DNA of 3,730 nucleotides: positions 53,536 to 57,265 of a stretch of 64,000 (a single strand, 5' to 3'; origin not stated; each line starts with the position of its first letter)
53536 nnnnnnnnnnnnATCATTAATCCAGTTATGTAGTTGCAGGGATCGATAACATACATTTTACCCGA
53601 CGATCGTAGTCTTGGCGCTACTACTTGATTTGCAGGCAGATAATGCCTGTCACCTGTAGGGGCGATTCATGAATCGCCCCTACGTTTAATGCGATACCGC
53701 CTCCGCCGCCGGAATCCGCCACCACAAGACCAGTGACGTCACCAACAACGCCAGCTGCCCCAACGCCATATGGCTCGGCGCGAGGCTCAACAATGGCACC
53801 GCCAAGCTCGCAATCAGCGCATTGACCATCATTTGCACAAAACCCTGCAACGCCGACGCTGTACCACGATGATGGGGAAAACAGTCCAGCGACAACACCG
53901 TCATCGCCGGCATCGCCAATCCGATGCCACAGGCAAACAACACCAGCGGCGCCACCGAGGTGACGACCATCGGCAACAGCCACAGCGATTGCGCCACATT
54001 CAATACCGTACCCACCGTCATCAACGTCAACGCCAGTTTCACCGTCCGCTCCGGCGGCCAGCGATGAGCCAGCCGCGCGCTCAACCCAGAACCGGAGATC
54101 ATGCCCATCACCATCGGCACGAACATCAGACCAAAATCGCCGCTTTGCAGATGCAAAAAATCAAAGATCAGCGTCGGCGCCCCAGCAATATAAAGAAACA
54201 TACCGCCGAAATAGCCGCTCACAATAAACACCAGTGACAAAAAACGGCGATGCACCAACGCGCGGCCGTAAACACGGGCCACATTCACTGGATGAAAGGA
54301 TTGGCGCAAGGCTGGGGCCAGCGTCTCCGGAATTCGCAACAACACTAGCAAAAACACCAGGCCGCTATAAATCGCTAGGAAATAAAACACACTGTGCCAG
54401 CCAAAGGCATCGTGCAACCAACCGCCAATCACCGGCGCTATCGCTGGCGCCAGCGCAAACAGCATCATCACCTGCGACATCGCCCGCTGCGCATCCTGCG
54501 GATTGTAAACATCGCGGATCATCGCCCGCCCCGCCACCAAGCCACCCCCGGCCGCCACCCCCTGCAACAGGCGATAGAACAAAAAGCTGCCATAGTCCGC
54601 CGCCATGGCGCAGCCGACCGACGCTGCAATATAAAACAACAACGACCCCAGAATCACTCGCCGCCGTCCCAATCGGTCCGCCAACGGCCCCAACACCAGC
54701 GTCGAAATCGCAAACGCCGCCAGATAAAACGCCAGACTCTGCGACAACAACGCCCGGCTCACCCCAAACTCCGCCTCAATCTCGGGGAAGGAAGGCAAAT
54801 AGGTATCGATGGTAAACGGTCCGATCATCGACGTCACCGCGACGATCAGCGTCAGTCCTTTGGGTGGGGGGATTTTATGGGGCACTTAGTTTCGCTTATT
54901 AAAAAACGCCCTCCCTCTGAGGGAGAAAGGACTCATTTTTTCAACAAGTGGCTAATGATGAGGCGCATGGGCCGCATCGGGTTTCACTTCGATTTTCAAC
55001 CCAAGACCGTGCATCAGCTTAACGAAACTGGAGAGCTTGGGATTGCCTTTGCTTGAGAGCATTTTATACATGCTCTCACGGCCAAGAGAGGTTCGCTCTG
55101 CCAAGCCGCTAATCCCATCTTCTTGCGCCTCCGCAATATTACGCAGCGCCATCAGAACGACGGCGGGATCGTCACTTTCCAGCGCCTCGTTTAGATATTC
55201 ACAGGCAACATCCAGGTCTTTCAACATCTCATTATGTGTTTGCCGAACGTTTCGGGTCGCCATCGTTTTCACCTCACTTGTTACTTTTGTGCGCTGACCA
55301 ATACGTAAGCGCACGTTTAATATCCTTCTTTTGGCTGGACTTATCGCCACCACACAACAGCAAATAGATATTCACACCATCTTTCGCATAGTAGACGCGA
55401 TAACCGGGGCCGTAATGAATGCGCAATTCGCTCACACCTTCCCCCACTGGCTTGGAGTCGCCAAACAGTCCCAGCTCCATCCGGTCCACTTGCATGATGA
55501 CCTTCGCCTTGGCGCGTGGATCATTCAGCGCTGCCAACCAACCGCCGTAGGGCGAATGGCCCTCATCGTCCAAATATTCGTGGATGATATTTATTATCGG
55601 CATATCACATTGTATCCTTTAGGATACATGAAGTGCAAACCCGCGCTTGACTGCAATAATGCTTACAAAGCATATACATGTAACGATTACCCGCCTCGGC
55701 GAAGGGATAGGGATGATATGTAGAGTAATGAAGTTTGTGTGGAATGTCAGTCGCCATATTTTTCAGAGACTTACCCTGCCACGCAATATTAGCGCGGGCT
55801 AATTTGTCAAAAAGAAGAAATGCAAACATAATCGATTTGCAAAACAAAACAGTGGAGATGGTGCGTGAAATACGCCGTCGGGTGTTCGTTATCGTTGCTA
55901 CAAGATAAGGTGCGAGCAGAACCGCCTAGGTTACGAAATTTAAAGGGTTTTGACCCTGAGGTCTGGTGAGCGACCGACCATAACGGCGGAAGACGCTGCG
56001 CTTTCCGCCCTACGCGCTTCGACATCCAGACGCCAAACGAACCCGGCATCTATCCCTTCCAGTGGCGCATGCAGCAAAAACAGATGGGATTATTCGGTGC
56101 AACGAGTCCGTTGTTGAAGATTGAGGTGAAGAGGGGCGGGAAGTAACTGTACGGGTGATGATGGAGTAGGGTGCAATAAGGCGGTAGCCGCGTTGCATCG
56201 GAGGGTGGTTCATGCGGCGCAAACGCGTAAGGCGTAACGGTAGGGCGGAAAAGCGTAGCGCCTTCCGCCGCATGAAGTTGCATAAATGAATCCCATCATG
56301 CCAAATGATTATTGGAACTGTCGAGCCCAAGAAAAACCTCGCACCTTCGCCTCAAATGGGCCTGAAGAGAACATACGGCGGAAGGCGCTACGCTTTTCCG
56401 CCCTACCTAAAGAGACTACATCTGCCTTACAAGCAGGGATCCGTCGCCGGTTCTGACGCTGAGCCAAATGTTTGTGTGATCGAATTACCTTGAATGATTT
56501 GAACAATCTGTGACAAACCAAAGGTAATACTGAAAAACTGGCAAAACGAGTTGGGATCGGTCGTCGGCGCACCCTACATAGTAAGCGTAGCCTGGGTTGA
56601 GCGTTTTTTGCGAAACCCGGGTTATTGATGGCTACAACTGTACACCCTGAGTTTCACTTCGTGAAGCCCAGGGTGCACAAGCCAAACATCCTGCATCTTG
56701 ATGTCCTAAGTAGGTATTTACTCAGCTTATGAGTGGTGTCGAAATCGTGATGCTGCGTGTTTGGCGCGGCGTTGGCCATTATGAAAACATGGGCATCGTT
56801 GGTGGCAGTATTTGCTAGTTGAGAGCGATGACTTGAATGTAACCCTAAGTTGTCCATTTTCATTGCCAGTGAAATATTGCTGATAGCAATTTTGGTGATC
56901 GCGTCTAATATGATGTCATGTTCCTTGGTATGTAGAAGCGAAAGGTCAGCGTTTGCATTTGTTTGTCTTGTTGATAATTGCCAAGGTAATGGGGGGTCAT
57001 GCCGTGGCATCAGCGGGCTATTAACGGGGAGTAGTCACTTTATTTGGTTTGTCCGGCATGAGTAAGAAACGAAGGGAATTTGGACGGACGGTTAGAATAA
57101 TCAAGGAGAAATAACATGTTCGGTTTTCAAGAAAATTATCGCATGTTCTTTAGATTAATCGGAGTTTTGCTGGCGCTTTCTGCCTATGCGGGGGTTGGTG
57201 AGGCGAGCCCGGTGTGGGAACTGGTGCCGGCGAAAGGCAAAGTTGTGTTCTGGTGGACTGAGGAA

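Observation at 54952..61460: AT-rich accessory island: TA module at the border, 1.5 kb of ORF-poor repeat-rich DNA, PEP-CTERM protein, small basic ORF, repeat-flanked CorC transporter and an orphan membrane protein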

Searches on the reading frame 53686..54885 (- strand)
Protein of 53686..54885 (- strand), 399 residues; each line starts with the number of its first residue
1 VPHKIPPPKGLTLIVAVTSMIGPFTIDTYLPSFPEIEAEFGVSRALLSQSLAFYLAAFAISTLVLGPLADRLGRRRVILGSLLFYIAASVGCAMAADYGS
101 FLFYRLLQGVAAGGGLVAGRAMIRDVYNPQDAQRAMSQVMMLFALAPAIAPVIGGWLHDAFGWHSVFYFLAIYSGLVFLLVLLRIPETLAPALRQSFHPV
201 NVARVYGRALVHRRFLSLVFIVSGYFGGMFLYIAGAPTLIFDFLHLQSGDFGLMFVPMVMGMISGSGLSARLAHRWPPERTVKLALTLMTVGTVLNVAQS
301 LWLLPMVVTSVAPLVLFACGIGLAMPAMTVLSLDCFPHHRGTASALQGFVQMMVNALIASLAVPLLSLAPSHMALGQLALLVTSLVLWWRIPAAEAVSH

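Call 11: search_protein_families(library=pfam, proteins=[window:53686-54885:-], max_evalue=0.01)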
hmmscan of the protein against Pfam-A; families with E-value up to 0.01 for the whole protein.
window:53686-54885:- (399 aa): 4 families
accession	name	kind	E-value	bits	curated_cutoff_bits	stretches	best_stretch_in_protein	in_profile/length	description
PF07690.21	MFS_1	-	1.9e-50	172.2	33.4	1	17-357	3-345/347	Major Facilitator Superfamily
PF06609.19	TRI12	-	2.9e-07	29.8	23.2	1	32-184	66-216/599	Fungal trichothecene efflux pump (TRI12)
PF05977.19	MFS_3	-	1.1e-06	27.8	27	1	62-308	62-314/524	Transmembrane secretion effector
PF00083.30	Sugar_tr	-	3.5e-06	26.6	22.3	1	43-188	44-194/452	Sugar (and other) transporter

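Call 12: search_protein_families(library=ncbifam, proteins=[window:53686-54885:-], max_evalue=0.01)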
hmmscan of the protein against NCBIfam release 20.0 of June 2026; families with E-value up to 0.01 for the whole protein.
window:53686-54885:- (399 aa): 67 families (the best 25 are shown)
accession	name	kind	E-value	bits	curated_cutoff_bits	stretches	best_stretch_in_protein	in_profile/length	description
TIGR00710.1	efflux_Bcr_CflA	subfamily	1.5e-78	264.9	200.9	1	12-386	7-378/385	Bcr/CflA family efflux MFS transporter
NF008314.0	PRK11102.1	equivalog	8.2e-68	229.5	303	1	10-367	10-366/396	Bcr/CflA family multidrug efflux MFS transporter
NF008654.0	PRK11652.1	equivalog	2.6e-53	181.4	479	1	11-393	10-385/397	multidrug efflux MFS transporter EmrD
NF008270.1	PRK11043.1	equivalog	1.6e-52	178.9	430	1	13-383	8-370/382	purine nucleoside transporter PunC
NF053813.1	MFS_TcaB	equivalog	4.1e-52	177.2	475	1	12-361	8-356/396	putative multidrug effflux MFS transporter TcaB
NF033134.0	cmlA_floR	equivalog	9.7e-48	163.5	450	1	16-370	16-365/388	CmlA/FloR family chloramphenicol efflux MFS transporter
NF007782.0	PRK10473.1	subfamily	3.2e-39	135.1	417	1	20-391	13-378/394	MdtL family multidrug efflux MFS transporter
NF052292.1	efflux_CraA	equivalog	3.6e-37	128.4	725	1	30-393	35-393/409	chloramphenicol efflux MFS transporter CraA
TIGR00880.1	2_A_01_02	superfamily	2.8e-33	115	131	1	53-188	2-141/141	multidrug resistance protein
NF041041.1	FslD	exception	4.8e-33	114.9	500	1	11-382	11-384/396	rhizoferrin import MFS transporter FslD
NF011931.1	PRK15402.1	subfamily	3e-29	102.1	439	1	36-361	35-359/401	MdfA family multidrug efflux MFS transporter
NF000219.1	FloR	exception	3.4e-28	99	700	1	13-367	17-366/404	chloramphenicol/florfenicol efflux MFS transporter FloR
NF000509.1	efflux_CmlA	exception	4.1e-28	98.9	875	1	15-375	19-372/419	CmlA family chloramphenicol efflux MFS transporter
NF012203.0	cmlB1_MFS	exception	5.9e-28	98.2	900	1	15-373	19-370/407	chloramphenicol efflux MFS transporter CmlB1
TIGR00711.1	efflux_EmrB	subfamily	7.8e-27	94.2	230.2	1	32-198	24-189/485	DHA2 family efflux MFS transporter permease subunit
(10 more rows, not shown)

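Call 15: find_related_loci(query=window:53686-54885:-, collection=genome_contigs, flank=10000)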
Query window:53686-54885:- (399 aa) in genome_contigs; peptide patterns used: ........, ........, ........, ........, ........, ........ (x = any residue, [..] = any of these).
244 stretches matched a pattern; 23 encode a relative of the query (tblastn E <= 1e-3); 23 distinct loci.
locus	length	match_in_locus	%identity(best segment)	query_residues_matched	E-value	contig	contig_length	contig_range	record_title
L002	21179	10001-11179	76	1-393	0e+0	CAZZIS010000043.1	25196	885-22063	MAG TPA_asm: uncultured Thioalkalispiraceae bacterium isolate SRP128015_co1_108 genome assembly, contig: NODE_2435_lengt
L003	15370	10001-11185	81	4-398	0e+0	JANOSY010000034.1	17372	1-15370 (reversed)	MAG: Candidatus Tenderia sp. isolate VAR_39_metabat_422 VAR_39_k141_4093062, whole genome shotgun sequence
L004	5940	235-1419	79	1-395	0e+0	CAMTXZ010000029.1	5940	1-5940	MAG: uncultured Chromatiaceae bacterium isolate G02_MAG_00001 genome assembly, contig: G02_MAG_00001_000000000087, whole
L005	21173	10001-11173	70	2-392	7e-180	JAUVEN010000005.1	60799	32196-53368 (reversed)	MAG: Gammaproteobacteria bacterium isolate CSMAG_324 CSMAG_324_k141_3164273_length_60799_cov_10.8932, whole genome shotg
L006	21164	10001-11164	58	11-399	2e-141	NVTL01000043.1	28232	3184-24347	MAG: Rhodospirillaceae bacterium isolate NORP116 Contig_source1383C_3417, whole genome shotgun sequence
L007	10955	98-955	79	113-398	4e-141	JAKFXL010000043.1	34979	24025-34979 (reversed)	MAG: Gammaproteobacteria bacterium isolate ND3_Bin_17 ND3_0000212, whole genome shotgun sequence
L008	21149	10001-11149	56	6-389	2e-135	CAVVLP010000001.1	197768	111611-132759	MAG: uncultured Gammaproteobacteria bacterium isolate MFD03551.bin.1.67 genome assembly, contig: contig_13333, whole gen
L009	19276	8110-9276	55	6-395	6e-135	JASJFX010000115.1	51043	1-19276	MAG: Lysobacterales bacterium isolate ChSd.bin.45 ChesSed_k141_1996712, whole genome shotgun sequence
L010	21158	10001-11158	55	2-388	6e-129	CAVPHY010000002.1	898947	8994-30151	MAG: uncultured Gammaproteobacteria bacterium isolate MFD09964.bin.1.39 genome assembly, contig: contig_2, whole genome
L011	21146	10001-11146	54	6-388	8e-129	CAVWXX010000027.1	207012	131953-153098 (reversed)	MAG: uncultured Gammaproteobacteria bacterium isolate MFD03804.bin.1.241 genome assembly, contig: contig_64049, whole ge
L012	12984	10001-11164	50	3-391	4e-126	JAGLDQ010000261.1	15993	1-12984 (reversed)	MAG: Cocleimonas sp. isolate SW_4_39 ROV167.bin.39.fa_261, whole genome shotgun sequence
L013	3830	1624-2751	48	19-394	7e-124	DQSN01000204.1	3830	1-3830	MAG TPA_asm: Leucothrix mucor isolate SZUA-1376 k95_702328, whole genome shotgun sequence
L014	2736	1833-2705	60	6-297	9e-116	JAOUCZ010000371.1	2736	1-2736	MAG: Lysobacterales bacterium isolate 24_Oct_SF_Bin7 24_Oct_SF_Bin7_scaffold_18001_c1, whole genome shotgun sequence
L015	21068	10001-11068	40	10-364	8e-68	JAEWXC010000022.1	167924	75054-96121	MAG: Actinomycetes bacterium isolate OH_SFB_121 k127_957161, whole genome shotgun sequence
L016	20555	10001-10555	35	32-211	2e-14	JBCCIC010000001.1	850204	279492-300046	MAG: Actinomycetota bacterium isolate P01_B01_bin.81 k141_541477_length_850204_cov_88.0005, whole genome shotgun sequenc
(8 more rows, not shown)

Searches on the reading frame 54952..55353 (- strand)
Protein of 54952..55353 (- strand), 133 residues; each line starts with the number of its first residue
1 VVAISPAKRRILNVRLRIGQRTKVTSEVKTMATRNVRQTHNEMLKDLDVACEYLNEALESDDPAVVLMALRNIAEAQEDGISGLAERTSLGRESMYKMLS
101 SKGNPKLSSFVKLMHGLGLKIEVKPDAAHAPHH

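Call 11: search_protein_families(library=pfam, proteins=[window:54952-55353:-], max_evalue=0.01)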
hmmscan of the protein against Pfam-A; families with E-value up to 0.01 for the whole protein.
window:54952-55353:- (133 aa): 1 family
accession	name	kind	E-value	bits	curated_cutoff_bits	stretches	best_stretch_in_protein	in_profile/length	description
PF21716.3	dnstrm_HI1420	-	8.4e-18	64.5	27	1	42-124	9-89/90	Probable addiction module antidote protein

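Call 12: search_protein_families(library=ncbifam, proteins=[window:54952-55353:-], max_evalue=0.01)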
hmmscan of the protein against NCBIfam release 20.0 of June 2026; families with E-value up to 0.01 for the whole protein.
window:54952-55353:- (133 aa): 3 families
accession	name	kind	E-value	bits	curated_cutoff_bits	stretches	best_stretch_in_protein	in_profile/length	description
TIGR02684.1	dnstrm_HI1420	hypoth_equivalog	1.3e-18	66.9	53.7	1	41-123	8-88/89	addiction module antidote protein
NF048016.1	antoxin_DhiA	equivalog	0.0005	20.5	200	1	49-116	90-156/160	type II toxin-antitoxin system antitoxin DhiA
NF003157.0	PRK04132.1-2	equivalog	0.0043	15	1103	1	8-127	370-484/864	replication factor C small subunit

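Call 28: search_protein_families(library=padloc, proteins=[window:54952-55353:-], max_evalue=0.1)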
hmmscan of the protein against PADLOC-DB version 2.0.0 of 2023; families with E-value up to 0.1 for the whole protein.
window:54952-55353:- (133 aa): 0 families

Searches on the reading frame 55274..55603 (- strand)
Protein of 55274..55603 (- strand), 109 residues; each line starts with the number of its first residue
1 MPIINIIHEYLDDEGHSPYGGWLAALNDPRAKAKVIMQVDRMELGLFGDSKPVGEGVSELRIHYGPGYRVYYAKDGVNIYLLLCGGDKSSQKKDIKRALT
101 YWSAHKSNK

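Call 11: search_protein_families(library=pfam, proteins=[window:55274-55603:-], max_evalue=0.01)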
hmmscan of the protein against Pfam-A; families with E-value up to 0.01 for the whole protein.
window:55274-55603:- (109 aa): 1 family
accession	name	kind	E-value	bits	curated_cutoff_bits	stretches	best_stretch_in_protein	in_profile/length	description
PF05973.20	Gp49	-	1.1e-06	29.1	23.9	1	22-93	2-77/90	Phage derived protein Gp49-like (DUF891)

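Call 12: search_protein_families(library=ncbifam, proteins=[window:55274-55603:-], max_evalue=0.01)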
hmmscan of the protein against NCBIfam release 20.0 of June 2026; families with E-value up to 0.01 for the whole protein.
window:55274-55603:- (109 aa): 1 family
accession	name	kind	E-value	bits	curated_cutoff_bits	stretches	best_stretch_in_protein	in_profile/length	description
TIGR02683.1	upstrm_HI1419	hypoth_equivalog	1.9e-36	124.3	62.85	1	16-103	6-93/95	type II toxin-antitoxin system RelE/ParE family toxin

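Call 28: search_protein_families(library=padloc, proteins=[window:55274-55603:-], max_evalue=0.1)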
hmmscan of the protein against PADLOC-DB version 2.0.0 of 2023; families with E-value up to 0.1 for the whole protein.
window:55274-55603:- (109 aa): 1 family
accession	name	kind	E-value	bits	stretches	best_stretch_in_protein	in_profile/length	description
PDLC03897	NsnC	-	0.0083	13.9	1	57-98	244-287/298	-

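Call 79: list_cluster_members(proteins=[window:55274-55603:-, window:54952-55263:-, window:54952-55353:-, window:53686-54885:-, window:61458-61928:-, window:62087-62731:-, window:58554-59870:-, window:60329-61198:+])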
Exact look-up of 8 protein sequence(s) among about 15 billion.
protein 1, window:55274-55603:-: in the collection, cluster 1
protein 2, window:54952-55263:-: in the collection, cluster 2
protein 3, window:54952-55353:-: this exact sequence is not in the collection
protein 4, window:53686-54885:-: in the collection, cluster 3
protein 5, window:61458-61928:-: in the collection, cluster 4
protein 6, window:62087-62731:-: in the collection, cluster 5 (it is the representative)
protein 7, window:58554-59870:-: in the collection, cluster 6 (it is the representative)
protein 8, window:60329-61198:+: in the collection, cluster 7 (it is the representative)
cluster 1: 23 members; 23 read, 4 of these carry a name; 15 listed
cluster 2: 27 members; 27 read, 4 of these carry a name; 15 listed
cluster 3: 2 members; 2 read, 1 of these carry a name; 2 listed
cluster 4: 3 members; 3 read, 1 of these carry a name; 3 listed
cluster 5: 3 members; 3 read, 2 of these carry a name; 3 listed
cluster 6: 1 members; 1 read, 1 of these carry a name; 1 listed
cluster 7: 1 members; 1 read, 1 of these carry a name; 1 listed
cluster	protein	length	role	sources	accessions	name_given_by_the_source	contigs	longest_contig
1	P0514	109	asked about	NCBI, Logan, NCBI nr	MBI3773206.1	MAG: type II toxin-antitoxin system RelE/ParE family toxin [Gammaproteobacteria bacterium] | type II toxin-antitoxin system RelE/ParE family toxin [Gammaproteobacteria bacterium]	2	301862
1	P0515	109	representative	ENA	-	-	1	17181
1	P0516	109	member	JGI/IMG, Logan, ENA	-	putative addiction module killer protein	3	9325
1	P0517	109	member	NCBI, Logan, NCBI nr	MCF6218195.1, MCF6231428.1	MAG: type II toxin-antitoxin system RelE/ParE family toxin [Gammaproteobacteria bacterium] | type II toxin-antitoxin system RelE/ParE family toxin [Gammaproteobacteria bacterium]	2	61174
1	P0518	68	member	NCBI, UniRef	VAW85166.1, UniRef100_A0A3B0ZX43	hypothetical protein MNBD_GAMMA17-1774 [hydrothermal vent metagenome] | Addiction module killer protein n=1 Tax=hydrothermal vent metagenome TaxID=652676 ...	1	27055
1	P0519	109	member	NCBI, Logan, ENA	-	-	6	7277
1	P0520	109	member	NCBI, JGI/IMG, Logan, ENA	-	-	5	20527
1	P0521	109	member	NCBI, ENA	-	-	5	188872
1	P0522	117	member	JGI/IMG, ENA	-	-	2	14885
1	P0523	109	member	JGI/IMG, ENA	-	-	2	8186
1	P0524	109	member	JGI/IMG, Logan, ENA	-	-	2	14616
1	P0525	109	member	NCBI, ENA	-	-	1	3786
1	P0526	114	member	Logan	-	-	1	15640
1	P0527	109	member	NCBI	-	-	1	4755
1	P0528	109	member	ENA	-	-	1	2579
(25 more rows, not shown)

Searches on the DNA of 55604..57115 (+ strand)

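Call 64: search_dna_similar(query=window:55604-57115:+, collection=plasmids, mode=distant, max_evalue=0.001, max_rows=10)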
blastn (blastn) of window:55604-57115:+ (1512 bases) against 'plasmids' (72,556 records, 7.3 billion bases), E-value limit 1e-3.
No match.

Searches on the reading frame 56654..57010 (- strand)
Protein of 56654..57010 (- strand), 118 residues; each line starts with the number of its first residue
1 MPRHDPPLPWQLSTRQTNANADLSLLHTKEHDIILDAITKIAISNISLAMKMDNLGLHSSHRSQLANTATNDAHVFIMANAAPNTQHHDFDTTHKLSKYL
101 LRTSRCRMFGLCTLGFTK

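Call 11: search_protein_families(library=pfam, proteins=[window:56654-57010:-], max_evalue=0.01)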
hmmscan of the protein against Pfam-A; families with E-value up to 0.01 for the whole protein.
window:56654-57010:- (118 aa): 0 families

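Call 12: search_protein_families(library=ncbifam, proteins=[window:56654-57010:-], max_evalue=0.01)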
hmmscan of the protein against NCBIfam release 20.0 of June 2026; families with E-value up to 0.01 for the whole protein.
window:56654-57010:- (118 aa): 0 families

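Call 69: list_cluster_members(proteins=[window:56654-57010:-, window:56010-56330:-, window:56309-56572:-, window:55605-55847:-, window:55807-56049:-, window:57990-58091:-, window:57990-58100:-, window:58006-58200:+, window:57116-57823:+, window:58148-58366:-])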
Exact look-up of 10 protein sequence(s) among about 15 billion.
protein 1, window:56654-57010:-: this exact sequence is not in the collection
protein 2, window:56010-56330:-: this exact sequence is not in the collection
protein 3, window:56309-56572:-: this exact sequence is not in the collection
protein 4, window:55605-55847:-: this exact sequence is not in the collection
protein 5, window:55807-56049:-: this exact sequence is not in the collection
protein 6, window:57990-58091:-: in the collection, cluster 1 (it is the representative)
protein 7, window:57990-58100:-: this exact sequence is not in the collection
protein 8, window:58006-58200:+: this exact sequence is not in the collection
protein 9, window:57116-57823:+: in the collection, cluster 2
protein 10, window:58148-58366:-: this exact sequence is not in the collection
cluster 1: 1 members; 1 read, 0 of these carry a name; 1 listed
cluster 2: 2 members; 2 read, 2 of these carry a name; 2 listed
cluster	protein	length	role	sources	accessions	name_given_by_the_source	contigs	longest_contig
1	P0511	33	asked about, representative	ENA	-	-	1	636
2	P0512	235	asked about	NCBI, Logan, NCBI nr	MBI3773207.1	MAG: PEP-CTERM sorting domain-containing protein [Gammaproteobacteria bacterium] | PEP-CTERM sorting domain-containing protein [Gammaproteobacteria bacterium]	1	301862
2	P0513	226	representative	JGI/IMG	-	hypothetical protein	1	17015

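Call 70: find_encoding_contigs(protein=P0513, flank=10000, max_places=3)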
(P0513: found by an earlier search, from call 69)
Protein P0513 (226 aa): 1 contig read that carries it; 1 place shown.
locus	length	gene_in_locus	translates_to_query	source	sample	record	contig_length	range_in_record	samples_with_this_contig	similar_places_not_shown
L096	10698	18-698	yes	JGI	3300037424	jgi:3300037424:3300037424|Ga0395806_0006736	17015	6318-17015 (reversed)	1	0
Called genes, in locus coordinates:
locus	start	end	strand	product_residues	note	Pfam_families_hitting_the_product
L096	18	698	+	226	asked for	-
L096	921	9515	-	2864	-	PF10091:Glycoamylase, PF06165:GH94_b-supersand, PF17167:Glyco_hydro_94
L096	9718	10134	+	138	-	-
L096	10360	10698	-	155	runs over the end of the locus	PF00011:HSP20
